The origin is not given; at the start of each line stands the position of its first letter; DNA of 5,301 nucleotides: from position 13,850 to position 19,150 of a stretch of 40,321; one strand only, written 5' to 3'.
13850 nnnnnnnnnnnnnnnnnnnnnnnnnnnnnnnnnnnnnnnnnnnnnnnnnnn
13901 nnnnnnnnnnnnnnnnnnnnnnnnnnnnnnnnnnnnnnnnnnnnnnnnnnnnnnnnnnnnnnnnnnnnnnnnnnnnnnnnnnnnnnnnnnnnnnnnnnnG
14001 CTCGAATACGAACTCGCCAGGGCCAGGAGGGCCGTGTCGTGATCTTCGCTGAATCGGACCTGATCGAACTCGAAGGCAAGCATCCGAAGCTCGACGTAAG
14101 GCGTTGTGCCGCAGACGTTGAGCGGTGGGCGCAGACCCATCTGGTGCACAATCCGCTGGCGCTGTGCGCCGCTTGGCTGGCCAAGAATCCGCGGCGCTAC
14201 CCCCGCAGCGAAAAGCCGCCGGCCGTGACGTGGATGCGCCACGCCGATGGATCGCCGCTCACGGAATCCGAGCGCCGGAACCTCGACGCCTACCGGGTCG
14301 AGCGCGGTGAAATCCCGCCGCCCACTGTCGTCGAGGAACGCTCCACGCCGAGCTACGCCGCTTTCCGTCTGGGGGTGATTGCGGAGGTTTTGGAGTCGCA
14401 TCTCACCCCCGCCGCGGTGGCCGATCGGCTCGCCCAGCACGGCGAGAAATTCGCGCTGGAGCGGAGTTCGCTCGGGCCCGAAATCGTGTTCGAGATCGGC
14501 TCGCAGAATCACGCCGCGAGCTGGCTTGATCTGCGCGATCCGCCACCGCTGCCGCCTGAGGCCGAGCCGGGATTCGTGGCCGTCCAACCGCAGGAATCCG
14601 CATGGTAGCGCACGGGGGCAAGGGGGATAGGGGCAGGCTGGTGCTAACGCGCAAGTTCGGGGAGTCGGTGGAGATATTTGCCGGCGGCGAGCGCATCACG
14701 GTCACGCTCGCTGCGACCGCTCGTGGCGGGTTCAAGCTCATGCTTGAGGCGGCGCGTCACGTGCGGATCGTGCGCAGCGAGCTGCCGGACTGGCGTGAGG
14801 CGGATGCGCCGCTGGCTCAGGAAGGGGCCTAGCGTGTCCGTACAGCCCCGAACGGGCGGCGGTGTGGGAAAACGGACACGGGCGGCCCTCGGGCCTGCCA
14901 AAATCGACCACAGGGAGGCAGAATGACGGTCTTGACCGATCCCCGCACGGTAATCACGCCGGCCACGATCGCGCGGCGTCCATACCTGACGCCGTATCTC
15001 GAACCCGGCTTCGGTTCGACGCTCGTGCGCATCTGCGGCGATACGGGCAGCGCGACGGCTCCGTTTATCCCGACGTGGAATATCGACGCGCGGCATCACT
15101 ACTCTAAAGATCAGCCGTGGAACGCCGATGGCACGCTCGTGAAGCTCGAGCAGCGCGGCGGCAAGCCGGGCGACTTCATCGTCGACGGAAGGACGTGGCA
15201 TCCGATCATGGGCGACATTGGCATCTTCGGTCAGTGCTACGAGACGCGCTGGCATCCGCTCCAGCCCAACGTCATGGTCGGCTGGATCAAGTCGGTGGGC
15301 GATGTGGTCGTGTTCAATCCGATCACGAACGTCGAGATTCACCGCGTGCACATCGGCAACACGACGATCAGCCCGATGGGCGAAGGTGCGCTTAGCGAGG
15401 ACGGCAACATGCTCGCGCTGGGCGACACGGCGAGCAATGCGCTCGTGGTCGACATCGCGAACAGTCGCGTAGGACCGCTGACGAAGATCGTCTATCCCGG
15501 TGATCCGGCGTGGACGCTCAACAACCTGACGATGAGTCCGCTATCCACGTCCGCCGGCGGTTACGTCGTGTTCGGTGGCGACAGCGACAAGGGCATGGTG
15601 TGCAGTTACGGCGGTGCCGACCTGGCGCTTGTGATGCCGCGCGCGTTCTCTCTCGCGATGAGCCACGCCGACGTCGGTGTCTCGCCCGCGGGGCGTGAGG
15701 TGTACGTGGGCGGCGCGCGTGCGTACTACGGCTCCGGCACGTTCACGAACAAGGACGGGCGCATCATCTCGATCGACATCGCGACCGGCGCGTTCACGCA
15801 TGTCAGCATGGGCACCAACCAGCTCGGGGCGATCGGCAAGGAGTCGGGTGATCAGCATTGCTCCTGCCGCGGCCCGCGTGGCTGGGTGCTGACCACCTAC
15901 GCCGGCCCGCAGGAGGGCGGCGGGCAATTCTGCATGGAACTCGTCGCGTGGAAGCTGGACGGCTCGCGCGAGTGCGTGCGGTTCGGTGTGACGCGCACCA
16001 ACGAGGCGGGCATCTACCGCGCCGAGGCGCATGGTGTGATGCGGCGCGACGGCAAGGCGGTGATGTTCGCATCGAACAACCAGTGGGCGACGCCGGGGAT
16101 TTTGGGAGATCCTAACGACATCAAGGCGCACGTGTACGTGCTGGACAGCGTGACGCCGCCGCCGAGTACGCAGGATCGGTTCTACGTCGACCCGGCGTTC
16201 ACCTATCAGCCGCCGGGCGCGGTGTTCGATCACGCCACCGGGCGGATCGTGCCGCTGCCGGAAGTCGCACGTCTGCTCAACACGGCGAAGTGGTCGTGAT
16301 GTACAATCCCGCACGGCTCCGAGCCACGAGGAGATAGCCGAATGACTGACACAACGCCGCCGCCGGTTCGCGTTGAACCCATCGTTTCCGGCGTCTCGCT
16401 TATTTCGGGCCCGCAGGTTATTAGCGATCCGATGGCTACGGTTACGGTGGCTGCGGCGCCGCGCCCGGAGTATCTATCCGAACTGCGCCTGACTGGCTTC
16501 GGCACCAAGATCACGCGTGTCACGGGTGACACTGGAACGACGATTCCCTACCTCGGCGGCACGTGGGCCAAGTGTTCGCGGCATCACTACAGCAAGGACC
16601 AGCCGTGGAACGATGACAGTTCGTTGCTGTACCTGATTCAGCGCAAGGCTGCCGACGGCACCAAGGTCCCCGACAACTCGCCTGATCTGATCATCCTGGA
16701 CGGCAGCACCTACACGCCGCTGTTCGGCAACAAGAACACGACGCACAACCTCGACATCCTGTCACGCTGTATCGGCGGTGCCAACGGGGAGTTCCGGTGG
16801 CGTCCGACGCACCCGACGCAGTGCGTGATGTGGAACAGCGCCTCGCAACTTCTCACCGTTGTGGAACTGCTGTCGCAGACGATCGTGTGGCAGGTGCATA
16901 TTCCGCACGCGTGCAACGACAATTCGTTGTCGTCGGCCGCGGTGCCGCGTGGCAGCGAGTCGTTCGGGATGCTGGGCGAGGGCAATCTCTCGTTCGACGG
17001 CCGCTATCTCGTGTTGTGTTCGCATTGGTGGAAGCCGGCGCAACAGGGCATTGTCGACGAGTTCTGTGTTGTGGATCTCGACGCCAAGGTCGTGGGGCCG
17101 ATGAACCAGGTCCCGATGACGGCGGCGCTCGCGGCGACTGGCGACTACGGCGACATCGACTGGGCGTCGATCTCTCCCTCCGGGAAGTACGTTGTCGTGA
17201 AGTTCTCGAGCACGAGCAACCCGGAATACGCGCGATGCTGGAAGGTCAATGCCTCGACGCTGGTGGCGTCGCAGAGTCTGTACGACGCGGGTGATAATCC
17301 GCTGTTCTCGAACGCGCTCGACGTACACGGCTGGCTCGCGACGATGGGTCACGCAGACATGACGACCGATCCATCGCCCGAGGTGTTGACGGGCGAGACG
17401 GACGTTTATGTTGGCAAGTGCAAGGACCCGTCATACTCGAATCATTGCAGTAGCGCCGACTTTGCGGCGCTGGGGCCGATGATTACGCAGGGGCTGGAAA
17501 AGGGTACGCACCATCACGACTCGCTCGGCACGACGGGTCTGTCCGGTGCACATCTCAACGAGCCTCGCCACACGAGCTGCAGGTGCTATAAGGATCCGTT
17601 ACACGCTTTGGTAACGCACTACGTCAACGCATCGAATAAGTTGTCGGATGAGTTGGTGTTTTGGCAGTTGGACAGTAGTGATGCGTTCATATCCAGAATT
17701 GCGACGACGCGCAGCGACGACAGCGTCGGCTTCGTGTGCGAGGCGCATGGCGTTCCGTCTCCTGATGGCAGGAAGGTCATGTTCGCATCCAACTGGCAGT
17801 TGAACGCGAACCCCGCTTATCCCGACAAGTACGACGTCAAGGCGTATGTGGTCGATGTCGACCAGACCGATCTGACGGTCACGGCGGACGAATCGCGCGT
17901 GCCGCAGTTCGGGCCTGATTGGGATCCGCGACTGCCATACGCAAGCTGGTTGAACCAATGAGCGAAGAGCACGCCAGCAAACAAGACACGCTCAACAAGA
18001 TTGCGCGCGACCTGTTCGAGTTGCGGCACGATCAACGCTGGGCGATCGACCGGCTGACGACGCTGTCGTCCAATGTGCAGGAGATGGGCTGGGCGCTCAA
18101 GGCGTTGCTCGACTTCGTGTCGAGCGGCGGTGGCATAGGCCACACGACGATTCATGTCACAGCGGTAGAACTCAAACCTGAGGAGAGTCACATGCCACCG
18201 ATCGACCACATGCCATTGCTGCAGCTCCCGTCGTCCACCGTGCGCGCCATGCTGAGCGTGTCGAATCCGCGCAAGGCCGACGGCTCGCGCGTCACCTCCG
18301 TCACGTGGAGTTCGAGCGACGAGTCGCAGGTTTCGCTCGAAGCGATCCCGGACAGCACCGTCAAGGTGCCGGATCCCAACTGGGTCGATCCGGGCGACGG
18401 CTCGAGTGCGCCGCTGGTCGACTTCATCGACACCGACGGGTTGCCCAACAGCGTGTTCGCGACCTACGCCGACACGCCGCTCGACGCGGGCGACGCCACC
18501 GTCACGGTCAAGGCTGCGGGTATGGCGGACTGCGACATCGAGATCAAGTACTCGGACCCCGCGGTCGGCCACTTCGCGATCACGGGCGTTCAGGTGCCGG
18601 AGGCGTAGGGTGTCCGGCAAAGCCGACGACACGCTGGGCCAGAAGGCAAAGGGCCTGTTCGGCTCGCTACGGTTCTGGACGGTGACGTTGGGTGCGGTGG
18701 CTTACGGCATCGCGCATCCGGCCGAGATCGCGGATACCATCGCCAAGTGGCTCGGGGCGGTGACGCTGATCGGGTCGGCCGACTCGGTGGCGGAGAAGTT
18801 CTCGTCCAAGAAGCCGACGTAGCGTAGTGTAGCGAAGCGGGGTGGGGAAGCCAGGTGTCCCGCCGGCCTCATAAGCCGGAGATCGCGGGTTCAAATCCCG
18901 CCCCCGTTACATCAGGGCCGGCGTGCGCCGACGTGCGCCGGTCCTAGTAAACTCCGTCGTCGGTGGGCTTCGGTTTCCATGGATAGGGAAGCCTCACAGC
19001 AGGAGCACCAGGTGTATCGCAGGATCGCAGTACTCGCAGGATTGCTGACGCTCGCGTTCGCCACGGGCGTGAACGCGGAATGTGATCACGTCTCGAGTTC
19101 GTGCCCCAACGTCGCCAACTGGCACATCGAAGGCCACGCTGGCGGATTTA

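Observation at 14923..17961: Two paralogous cytoplasmic beta-propeller proteins outside the virion module (possible soluble polysaccharide lyases)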

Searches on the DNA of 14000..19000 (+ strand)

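Call 15: search_dna_similar(query=window:14000-19000:+, collection=phages, mode=distant, max_rows=15)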
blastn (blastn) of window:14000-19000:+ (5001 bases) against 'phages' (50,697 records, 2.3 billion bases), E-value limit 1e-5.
Records with a match: 10; places in all: 13; records where one place covers at least 80% of the query: 0.
Best place of each record, by identity: 80-90% 5; 60-80% 5.
By first word of the organism name: Bacteriophage 2; Arthrobacter 2; Salmonella 2; uncultured 1; Aeromonas 1; Pseudomonas 1; Enterococcus 1.
By host as written in the record: - 3; Arthrobacter globiformis NRRL B-2979 SEA 2; Salmonella enterica subsp. enterica serovar Kentucky 1; Homo sapiens 1; Aeromonas hydrophila 1; Pseudomonas aeruginosa 1; Enterococcus faecalis 1.
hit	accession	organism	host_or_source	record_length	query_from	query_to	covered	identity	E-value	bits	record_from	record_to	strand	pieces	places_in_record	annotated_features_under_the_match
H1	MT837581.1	Bacteriophage sp.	human fecal samples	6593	4834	4911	2%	82.1%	2e-11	79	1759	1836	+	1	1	record has no annotation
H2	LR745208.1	uncultured phage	metagenomic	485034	4838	4911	1%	80.3%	4e-8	68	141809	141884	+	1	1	record has no annotation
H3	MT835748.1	Bacteriophage sp.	human fecal samples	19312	4838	4911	1%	79.7%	1e-7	67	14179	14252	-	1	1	record has no annotation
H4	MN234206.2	Arthrobacter phage Racecar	Arthrobacter globiformis NRRL B-2979 SEA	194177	4838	4907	1%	83.3%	1e-8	70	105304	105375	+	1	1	156: tRNA-Met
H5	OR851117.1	Salmonella phage S.Kent 1-2-1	Salmonella enterica subsp. enterica ...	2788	4835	4907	1%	79.5%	5e-7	65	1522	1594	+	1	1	record has no annotation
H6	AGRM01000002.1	Salmonella enterica subsp. houtenae str. ATCC BAA-1581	Homo sapiens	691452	4835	4907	1%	79.5%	5e-7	65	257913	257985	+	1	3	tRNA-Met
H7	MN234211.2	Arthrobacter phage Mimi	Arthrobacter globiformis NRRL B-2979 SEA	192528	4838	4907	1%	81.9%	5e-7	65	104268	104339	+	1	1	155: tRNA-Met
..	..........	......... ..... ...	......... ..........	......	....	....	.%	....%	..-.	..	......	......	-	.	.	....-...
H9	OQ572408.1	Pseudomonas phage Y6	Pseudomonas aeruginosa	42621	4835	4907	1%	78.1%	6e-6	61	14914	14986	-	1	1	record has no annotation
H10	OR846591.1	Enterococcus phage Efs 1-1-1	Enterococcus faecalis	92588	4838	4907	1%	80.0%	5e-7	64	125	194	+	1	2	record has no annotation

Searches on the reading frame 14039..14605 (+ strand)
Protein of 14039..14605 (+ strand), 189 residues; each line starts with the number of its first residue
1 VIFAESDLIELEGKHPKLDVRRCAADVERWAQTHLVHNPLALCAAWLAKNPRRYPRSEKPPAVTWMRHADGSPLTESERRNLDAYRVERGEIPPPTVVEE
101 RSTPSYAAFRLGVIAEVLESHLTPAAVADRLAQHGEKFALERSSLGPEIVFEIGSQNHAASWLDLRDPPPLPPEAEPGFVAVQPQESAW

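Call 95: search_protein_families(library=phrogs, alignment_id=A8, max_evalue=0.001)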
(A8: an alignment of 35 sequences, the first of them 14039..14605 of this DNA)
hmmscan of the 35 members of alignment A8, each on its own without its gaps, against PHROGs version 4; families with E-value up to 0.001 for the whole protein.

A. member 1, window:14039-14605:+ (189 aa): 0 families

B. families by the number of members that match (of 35 scanned): 33 families (the first 25 are shown)
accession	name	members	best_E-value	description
phrog_21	-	1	2.4e-99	portal protein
phrog_1029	-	1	1e-56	-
phrog_537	-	1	3e-40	portal protein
phrog_38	-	1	8.3e-40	terminase large subunit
phrog_17260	-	1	4.6e-37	-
phrog_5774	-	1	2.1e-21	head-tail joining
phrog_2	-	1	2.9e-16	terminase large subunit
phrog_16580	-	1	5.5e-16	-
phrog_93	-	1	6.9e-14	endonuclease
phrog_11545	-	1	3.3e-13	-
phrog_9327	-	1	2.1e-12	primosomal protein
phrog_1454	-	1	9.9e-12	-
phrog_34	-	1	2.9e-11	RusA-like Holliday junction resolvase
phrog_38407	-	1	4.1e-11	-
phrog_824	-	1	1.5e-10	-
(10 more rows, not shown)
